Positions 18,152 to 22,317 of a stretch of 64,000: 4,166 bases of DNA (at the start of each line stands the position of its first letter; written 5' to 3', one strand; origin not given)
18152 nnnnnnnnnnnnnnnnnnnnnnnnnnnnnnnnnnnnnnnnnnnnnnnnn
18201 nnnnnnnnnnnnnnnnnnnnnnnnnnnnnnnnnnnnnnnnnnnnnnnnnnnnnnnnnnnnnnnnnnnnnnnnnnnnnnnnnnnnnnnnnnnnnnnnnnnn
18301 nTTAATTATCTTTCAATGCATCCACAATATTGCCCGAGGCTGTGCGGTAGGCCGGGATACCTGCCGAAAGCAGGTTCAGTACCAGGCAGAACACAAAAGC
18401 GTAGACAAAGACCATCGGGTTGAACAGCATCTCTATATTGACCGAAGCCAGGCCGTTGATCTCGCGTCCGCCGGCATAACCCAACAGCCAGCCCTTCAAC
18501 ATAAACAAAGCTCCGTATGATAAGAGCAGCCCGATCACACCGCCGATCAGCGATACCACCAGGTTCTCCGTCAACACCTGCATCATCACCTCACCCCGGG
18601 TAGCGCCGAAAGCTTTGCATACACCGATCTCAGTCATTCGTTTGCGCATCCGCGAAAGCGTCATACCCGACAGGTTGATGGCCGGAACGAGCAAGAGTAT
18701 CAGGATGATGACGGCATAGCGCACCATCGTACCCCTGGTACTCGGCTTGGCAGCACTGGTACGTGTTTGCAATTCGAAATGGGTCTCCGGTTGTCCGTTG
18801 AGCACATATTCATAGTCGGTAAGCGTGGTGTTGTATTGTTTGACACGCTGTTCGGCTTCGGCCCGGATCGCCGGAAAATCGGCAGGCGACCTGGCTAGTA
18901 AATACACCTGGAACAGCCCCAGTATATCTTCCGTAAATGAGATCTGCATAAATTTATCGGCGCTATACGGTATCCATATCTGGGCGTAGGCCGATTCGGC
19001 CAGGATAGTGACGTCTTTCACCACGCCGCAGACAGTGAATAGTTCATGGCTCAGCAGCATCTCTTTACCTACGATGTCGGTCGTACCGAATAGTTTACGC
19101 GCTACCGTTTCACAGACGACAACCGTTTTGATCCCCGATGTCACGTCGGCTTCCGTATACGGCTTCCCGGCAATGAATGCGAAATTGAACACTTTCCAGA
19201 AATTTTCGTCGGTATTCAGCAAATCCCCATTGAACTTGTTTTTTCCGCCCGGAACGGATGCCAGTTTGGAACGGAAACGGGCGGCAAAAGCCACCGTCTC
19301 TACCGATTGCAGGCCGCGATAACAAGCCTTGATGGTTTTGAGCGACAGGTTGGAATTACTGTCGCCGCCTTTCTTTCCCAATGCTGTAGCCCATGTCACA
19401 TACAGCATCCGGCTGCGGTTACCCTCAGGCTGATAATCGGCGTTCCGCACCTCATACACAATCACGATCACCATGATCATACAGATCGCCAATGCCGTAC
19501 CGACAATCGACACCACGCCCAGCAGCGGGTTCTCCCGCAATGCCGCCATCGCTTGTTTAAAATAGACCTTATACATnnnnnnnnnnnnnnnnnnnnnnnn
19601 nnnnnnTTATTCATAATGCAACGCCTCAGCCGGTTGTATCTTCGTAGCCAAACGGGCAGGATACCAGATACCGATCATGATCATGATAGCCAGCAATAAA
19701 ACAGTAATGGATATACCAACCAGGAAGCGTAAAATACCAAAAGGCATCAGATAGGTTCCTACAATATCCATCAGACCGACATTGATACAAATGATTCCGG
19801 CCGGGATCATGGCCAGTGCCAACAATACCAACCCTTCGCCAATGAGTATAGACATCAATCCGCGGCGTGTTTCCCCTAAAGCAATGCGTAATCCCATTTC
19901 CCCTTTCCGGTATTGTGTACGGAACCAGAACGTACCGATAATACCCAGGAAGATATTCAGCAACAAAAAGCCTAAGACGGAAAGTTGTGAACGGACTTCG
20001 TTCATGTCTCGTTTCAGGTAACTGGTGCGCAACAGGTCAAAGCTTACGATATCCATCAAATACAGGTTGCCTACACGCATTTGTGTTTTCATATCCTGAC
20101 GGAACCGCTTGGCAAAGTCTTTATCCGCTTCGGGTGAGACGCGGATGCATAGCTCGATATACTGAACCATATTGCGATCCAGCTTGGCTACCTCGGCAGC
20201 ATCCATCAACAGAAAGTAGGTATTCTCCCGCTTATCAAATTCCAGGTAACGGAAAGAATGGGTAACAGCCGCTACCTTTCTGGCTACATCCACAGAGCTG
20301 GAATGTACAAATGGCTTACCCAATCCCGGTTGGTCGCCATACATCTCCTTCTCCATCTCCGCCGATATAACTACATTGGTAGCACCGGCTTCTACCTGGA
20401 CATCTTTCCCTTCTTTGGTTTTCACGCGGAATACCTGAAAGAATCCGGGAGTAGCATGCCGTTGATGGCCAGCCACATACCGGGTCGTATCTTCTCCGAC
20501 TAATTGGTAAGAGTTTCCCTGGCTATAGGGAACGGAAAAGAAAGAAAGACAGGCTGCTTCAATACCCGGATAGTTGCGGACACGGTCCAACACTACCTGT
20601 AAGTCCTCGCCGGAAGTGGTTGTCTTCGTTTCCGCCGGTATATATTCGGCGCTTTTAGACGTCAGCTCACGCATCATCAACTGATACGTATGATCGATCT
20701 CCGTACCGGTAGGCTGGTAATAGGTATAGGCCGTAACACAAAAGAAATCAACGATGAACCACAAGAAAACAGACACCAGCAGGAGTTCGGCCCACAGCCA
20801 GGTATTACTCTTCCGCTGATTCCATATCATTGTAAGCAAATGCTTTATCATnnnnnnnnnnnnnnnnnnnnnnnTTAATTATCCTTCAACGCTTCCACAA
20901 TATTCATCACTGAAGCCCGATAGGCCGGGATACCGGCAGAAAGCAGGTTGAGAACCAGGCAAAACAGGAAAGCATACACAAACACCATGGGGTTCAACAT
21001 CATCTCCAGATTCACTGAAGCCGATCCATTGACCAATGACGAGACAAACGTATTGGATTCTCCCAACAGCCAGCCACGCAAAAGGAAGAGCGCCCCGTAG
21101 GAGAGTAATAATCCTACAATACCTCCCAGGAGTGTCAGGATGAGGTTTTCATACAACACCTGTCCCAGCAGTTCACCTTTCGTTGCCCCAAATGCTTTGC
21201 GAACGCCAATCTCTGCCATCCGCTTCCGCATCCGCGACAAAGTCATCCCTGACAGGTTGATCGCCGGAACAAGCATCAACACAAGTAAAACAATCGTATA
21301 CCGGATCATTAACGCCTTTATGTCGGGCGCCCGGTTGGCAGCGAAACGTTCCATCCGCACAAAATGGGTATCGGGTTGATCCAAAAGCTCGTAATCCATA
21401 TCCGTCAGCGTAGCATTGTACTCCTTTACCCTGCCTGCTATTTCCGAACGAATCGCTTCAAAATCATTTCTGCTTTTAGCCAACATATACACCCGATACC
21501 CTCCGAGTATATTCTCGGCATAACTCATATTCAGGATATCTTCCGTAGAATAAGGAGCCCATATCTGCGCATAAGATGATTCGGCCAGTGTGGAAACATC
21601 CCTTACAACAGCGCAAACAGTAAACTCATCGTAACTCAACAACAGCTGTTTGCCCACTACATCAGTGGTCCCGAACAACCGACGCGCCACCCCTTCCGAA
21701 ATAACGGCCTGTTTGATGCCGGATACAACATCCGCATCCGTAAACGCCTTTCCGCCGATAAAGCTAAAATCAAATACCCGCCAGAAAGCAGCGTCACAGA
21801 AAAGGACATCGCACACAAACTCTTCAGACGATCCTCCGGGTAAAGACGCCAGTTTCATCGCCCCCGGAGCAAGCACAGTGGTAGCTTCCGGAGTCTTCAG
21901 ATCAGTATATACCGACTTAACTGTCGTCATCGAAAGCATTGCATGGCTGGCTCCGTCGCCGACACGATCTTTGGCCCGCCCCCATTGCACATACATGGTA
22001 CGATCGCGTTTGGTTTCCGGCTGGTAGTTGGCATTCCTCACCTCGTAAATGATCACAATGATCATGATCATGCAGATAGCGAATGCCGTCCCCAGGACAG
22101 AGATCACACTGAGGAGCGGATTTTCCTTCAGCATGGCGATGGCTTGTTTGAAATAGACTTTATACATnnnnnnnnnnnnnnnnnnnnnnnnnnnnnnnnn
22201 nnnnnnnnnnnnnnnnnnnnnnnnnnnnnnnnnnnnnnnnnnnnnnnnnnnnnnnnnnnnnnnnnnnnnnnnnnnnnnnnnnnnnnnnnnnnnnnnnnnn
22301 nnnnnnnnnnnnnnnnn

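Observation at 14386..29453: Ten FtsX/MacB-type permease genes share one ATPase and one HlyD adaptor in a single 15-kb operon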

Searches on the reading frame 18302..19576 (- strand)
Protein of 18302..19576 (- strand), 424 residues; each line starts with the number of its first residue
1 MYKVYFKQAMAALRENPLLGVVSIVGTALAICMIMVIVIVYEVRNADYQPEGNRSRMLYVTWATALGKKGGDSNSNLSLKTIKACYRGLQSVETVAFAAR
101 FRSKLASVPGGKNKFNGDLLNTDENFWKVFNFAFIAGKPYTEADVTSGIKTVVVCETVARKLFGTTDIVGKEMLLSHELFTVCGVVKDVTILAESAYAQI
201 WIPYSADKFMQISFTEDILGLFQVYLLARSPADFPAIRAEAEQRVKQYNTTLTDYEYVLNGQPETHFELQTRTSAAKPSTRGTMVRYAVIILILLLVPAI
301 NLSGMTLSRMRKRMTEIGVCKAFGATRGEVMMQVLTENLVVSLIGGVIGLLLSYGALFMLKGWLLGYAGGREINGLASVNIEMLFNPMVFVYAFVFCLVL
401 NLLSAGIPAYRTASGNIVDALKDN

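Call 4: search_protein_families(library=pfam, proteins=[window:18302-19576:-], max_evalue=0.01)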
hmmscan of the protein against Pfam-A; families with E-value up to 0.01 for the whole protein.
window:18302-19576:- (424 aa): 2 families
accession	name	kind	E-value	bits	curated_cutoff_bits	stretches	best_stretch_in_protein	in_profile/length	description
PF12704.14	MacB_PCD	-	6.2e-24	85.9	27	1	23-243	4-206/207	MacB-like periplasmic core domain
PF02687.27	FtsX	-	1.1e-18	67.9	25.5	1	289-416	2-119/120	FtsX-like permease C-terminal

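Call 7: search_protein_families(library=ncbifam, proteins=[window:18302-19576:-], max_evalue=0.001)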
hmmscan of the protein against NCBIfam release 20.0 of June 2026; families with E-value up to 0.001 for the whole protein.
window:18302-19576:- (424 aa): 5 families
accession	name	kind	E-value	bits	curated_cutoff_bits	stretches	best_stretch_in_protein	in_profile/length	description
TIGR03434.1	ADOP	subfamily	9.6e-40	136.4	622.3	1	8-423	7-401/803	ADOP family duplicated permease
NF007826.0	PRK10535.1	equivalog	8.2e-19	67.3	966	1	115-421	365-645/648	macrolide ABC transporter ATP-binding protein/permease MacB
TIGR01654.1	bact_immun_7tm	subfamily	5.8e-06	25.1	189.35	1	244-361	128-242/681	bacteriocin-associated integral membrane protein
TIGR00439.2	FtsX_Gneg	equivalog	4.3e-05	22.8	255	0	285-364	166-247/292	permease-like cell division protein FtsX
NF038008.1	ABC_perm_DarB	equivalog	0.00018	19.6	700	0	264-382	645-754/777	darobactin export ABC transporter permease subunit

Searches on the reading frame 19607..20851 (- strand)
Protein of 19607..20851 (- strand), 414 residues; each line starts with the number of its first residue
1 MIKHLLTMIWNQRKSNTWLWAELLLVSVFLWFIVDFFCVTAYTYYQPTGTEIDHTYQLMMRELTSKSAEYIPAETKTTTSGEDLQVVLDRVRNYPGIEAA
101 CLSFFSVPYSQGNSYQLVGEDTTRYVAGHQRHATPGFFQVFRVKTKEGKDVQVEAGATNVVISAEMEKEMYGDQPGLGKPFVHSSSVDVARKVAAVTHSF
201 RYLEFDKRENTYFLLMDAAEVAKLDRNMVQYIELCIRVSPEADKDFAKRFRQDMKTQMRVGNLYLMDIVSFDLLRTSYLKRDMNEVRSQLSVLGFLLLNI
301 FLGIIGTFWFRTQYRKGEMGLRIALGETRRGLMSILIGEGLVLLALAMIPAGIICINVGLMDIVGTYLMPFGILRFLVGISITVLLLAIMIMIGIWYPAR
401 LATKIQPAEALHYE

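Call 4: search_protein_families(library=pfam, proteins=[window:19607-20851:-], max_evalue=0.01)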
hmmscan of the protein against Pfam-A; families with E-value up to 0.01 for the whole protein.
window:19607-20851:- (414 aa): 2 families
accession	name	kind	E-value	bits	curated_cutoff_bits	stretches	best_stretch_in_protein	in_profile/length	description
PF02687.27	FtsX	-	2.6e-07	31.2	25.5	1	292-407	3-120/120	FtsX-like permease C-terminal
PF12704.14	MacB_PCD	-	0.00011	23.1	27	1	74-200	49-157/207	MacB-like periplasmic core domain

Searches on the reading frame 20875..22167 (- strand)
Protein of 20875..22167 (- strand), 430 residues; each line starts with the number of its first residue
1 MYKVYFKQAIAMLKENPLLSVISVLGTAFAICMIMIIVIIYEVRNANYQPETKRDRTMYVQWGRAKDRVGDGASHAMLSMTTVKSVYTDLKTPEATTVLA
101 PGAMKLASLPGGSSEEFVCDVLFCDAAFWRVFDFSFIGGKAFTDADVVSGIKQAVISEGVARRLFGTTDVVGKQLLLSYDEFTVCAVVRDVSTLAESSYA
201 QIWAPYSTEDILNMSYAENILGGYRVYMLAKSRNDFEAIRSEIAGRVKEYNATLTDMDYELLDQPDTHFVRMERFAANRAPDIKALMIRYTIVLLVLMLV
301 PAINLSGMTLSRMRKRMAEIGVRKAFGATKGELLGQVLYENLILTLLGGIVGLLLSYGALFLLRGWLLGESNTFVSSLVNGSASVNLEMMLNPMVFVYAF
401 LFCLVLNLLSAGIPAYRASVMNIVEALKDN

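Call 4: search_protein_families(library=pfam, proteins=[window:20875-22167:-], max_evalue=0.01)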
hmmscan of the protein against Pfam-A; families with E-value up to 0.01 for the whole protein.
window:20875-22167:- (430 aa): 2 families
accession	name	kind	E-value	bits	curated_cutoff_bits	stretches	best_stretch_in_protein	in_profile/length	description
PF12704.14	MacB_PCD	-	3.5e-22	80.2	27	1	20-244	1-205/207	MacB-like periplasmic core domain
PF02687.27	FtsX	-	2.5e-18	66.7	25.5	1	292-422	2-119/120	FtsX-like permease C-terminal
